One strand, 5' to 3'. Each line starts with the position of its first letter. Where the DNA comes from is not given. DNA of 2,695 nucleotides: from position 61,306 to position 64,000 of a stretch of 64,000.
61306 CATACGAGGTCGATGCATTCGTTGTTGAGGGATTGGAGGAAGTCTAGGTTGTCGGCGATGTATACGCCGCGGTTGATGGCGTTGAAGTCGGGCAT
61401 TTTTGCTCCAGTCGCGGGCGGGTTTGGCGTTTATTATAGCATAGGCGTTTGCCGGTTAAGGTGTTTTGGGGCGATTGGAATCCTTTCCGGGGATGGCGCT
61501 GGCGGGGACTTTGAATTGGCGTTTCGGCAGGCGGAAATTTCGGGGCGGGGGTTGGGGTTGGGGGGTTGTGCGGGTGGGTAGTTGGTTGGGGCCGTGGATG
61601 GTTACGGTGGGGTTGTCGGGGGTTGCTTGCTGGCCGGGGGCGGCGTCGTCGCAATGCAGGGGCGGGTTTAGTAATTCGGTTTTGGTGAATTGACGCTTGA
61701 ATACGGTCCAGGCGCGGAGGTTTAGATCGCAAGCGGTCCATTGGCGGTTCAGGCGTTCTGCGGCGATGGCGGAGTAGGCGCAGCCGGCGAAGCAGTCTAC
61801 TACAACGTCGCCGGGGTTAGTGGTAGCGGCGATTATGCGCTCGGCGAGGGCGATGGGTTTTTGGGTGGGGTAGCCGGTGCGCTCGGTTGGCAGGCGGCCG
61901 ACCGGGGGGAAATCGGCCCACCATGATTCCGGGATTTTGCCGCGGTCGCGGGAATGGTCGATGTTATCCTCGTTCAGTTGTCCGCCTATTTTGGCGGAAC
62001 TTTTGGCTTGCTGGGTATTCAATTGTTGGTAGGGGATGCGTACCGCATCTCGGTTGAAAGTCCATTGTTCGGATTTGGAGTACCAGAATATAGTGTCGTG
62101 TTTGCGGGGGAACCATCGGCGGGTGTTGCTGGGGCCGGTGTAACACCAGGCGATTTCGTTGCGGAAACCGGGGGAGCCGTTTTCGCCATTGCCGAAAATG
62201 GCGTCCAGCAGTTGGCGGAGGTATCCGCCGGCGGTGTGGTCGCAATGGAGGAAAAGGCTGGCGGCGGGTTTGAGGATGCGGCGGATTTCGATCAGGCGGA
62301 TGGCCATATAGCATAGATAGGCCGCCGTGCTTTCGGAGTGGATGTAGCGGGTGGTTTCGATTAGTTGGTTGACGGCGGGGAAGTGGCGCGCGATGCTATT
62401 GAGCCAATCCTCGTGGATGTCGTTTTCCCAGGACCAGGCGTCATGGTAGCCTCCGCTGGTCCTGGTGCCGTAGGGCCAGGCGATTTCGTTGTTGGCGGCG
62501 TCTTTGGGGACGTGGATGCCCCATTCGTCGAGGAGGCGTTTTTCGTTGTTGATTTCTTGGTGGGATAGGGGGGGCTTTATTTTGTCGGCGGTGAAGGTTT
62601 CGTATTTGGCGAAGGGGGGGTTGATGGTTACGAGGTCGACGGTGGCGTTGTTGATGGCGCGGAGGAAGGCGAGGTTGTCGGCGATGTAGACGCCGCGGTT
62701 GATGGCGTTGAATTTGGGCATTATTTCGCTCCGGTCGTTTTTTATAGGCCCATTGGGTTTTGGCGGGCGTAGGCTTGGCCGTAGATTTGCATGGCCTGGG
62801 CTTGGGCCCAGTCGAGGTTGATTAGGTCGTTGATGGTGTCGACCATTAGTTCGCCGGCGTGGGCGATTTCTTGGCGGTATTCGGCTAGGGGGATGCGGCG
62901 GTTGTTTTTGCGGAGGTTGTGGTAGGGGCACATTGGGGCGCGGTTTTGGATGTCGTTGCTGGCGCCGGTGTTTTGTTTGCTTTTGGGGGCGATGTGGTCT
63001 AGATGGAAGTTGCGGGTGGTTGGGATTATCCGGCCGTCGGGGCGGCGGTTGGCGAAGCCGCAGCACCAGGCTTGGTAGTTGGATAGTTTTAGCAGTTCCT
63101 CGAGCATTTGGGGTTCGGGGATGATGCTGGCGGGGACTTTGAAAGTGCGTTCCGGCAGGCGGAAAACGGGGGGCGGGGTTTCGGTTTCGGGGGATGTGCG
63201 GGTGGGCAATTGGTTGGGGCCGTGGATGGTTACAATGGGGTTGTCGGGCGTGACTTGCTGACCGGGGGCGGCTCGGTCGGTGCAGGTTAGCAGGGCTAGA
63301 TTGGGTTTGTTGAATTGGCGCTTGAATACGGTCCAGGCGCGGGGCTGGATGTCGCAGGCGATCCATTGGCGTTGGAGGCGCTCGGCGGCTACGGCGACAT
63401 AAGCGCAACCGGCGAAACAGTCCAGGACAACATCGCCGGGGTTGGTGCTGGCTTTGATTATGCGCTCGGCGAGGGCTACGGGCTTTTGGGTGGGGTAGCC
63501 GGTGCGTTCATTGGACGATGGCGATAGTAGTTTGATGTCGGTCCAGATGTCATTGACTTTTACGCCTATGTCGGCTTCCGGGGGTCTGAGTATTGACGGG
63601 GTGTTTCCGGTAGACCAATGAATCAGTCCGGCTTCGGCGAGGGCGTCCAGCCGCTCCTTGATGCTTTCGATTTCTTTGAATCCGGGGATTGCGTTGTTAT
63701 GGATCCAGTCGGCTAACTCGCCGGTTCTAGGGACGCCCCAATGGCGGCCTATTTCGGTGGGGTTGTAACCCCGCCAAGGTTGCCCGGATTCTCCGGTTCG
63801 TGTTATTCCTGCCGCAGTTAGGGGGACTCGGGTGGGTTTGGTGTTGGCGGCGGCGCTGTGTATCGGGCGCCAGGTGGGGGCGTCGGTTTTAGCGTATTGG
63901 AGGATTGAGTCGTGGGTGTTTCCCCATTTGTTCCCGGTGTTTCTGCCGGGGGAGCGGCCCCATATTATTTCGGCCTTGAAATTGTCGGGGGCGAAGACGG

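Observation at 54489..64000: Array of five beta-class DNA methyltransferase paralogs, four fused to nuclease domains (HNH x3, Mrr-like x1)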

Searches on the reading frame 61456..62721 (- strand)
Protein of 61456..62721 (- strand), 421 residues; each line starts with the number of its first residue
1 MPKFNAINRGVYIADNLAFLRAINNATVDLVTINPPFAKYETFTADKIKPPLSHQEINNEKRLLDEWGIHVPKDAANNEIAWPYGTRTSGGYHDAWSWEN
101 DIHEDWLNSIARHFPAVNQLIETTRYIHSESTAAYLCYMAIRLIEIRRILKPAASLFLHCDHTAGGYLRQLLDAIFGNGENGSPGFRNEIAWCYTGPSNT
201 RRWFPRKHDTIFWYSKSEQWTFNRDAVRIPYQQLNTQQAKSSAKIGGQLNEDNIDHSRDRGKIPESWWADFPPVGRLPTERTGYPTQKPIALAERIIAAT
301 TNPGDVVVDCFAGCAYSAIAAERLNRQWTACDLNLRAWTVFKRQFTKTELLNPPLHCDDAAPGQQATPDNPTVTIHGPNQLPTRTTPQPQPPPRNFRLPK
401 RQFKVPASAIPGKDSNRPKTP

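Call 6: search_protein_families(library=pfam, proteins=[window:61456-62721:-], max_evalue=0.01)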
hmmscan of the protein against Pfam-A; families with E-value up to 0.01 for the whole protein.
window:61456-62721:- (421 aa): 1 family
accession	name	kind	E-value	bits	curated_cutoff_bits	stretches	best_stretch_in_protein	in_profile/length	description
PF01555.25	N6_N4_Mtase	-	1.8e-35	123.3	26.7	1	110-337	15-215/221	DNA methylase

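Call 11: search_protein_families(library=ncbifam, proteins=[window:61456-62721:-], max_evalue=0.01)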
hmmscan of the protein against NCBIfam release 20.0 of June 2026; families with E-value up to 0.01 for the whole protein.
window:61456-62721:- (421 aa): 3 families
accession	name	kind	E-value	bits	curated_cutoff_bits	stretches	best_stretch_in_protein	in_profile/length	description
NF008572.0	PRK11524.1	equivalog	3.6e-17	62.4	292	1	186-334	104-245/294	adenine-specific DNA-methyltransferase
NF050803.1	DnaMtaseCcrMCaul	equivalog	6e-15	55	830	1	282-338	184-240/350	adenine-specific DNA-methyltransferase CcrM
NF010253.0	PRK13699.1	subfamily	2.5e-05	24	244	1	282-333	142-193/226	DNA methyltransferase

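Call 12: search_protein_families(library=padloc, proteins=[window:61456-62721:-], max_evalue=0.01)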
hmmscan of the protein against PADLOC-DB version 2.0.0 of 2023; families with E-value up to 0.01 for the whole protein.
window:61456-62721:- (421 aa): 51 families (the best 25 are shown)
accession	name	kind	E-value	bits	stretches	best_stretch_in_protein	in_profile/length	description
PDLC03300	MTase_II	-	1e-42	144.3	1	129-353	80-284/302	Type II methyltransferase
PDLC03339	MTase_II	-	5.6e-42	141.9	1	134-345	59-271/399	Type II methyltransferase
PDLC03633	MTase_III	-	3.7e-32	109.8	1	126-344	142-352/616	Type III methyltransferase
PDLC03371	MTase_II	-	2.3e-31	107.3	1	5-343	7-250/260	Type II methyltransferase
PDLC03299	MTase_II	-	2.4e-29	100.8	1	130-334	57-246/296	Type II methyltransferase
PDLC03354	MTase_II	-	3.8e-29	99.9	2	131-236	125-226/425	Type II methyltransferase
PDLC03636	MTase_III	-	4e-22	76.7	2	240-339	291-399/575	Type III methyltransferase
PDLC03320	MTase_II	-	1.4e-21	75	1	186-344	122-273/289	Type II methyltransferase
PDLC03230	MTase_II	-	1.2e-20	72.2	1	135-332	79-269/360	Type II methyltransferase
PDLC03327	MTase_II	-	2e-20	71.3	1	134-347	80-282/319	Type II methyltransferase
PDLC03265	MTase_II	-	5.8e-18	63.4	2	283-336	266-319/333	Type II methyltransferase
PDLC03635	MTase_III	-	9.5e-18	62.2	2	125-231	258-362/708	Type III methyltransferase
PDLC03387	MTase_II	-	1.2e-16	58.8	1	195-335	153-265/289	Type II methyltransferase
PDLC03644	MTase_III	-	3.1e-16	57.2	2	134-239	108-209/542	Type III methyltransferase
PDLC03216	MTase_II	-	1.3e-15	55.3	1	284-333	194-243/364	Type II methyltransferase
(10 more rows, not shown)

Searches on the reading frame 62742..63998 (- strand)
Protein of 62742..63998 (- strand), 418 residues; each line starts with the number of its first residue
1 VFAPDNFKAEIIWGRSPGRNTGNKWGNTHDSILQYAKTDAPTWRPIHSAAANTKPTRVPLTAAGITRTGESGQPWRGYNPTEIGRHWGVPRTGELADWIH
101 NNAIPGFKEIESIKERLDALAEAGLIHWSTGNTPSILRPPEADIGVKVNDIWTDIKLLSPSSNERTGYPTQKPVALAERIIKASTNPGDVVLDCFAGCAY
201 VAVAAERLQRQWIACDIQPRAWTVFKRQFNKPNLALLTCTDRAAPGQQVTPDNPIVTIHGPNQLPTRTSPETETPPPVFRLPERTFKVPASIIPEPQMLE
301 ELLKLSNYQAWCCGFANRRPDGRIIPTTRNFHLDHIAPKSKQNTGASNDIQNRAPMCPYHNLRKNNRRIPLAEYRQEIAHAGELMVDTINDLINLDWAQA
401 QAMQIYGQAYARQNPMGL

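Call 6: search_protein_families(library=pfam, proteins=[window:62742-63998:-], max_evalue=0.01)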
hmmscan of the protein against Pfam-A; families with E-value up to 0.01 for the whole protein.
window:62742-63998:- (418 aa): 3 families
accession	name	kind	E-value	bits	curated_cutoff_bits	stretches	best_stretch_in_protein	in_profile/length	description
PF01555.25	N6_N4_Mtase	-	1.7e-24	87.4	26.7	1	7-222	74-216/221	DNA methylase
PF01844.29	HNH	-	0.0003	21.3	21.4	1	329-367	12-47/47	HNH endonuclease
PF02475.24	TRM5-TYW2_MTfase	-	0.0017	18.8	28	1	181-227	30-78/164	TRM5/TYW2 methyltransferase domain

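Call 11: search_protein_families(library=ncbifam, proteins=[window:62742-63998:-], max_evalue=0.01)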
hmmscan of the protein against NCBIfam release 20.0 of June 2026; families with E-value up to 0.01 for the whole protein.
window:62742-63998:- (418 aa): 3 families
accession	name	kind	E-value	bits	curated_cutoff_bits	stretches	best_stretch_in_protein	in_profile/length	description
NF008572.0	PRK11524.1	equivalog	5.4e-12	45.4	292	1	164-218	191-245/294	adenine-specific DNA-methyltransferase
NF050803.1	DnaMtaseCcrMCaul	equivalog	6.4e-12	45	830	1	164-220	182-238/350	adenine-specific DNA-methyltransferase CcrM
NF010253.0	PRK13699.1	subfamily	6.8e-07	29.2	244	1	166-218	142-194/226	DNA methyltransferase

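Call 12: search_protein_families(library=padloc, proteins=[window:62742-63998:-], max_evalue=0.01)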
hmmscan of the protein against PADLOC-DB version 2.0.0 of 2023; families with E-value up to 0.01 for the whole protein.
window:62742-63998:- (418 aa): 48 families (the best 25 are shown)
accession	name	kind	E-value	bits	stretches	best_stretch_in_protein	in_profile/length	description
PDLC03354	MTase_II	-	1.6e-28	97.9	1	1-234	169-387/425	Type II methyltransferase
PDLC03300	MTase_II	-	3.8e-28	96.4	2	133-233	181-280/302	Type II methyltransferase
PDLC03339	MTase_II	-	1.3e-26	91.3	1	144-232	187-274/399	Type II methyltransferase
PDLC03371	MTase_II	-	4.2e-20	70.4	1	149-230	173-253/260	Type II methyltransferase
PDLC03299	MTase_II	-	1.4e-16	58.8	1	161-219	189-247/296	Type II methyltransferase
PDLC03636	MTase_III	-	2.2e-15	54.5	1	153-223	332-399/575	Type III methyltransferase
PDLC03320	MTase_II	-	8.6e-14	49.4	1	143-228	189-273/289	Type II methyltransferase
PDLC03265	MTase_II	-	1.4e-12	45.8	1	144-228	243-327/333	Type II methyltransferase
PDLC03738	oMTase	-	2.1e-12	44.4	1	167-219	203-255/376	orphan methyltransferase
PDLC03327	MTase_II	-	2.7e-12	44.6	1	137-231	193-282/319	Type II methyltransferase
PDLC03216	MTase_II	-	1.3e-11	42.1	1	168-218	194-244/364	Type II methyltransferase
PDLC03251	MTase_II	-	3.6e-11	40.8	1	168-216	205-253/282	Type II methyltransferase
PDLC03238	MTase_II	-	4.7e-11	40.4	1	145-230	282-364/428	Type II methyltransferase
PDLC03228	MTase_II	-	1.4e-10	39.4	1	167-232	143-208/227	Type II methyltransferase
PDLC03308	MTase_II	-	2e-10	38.3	1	163-218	328-383/419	Type II methyltransferase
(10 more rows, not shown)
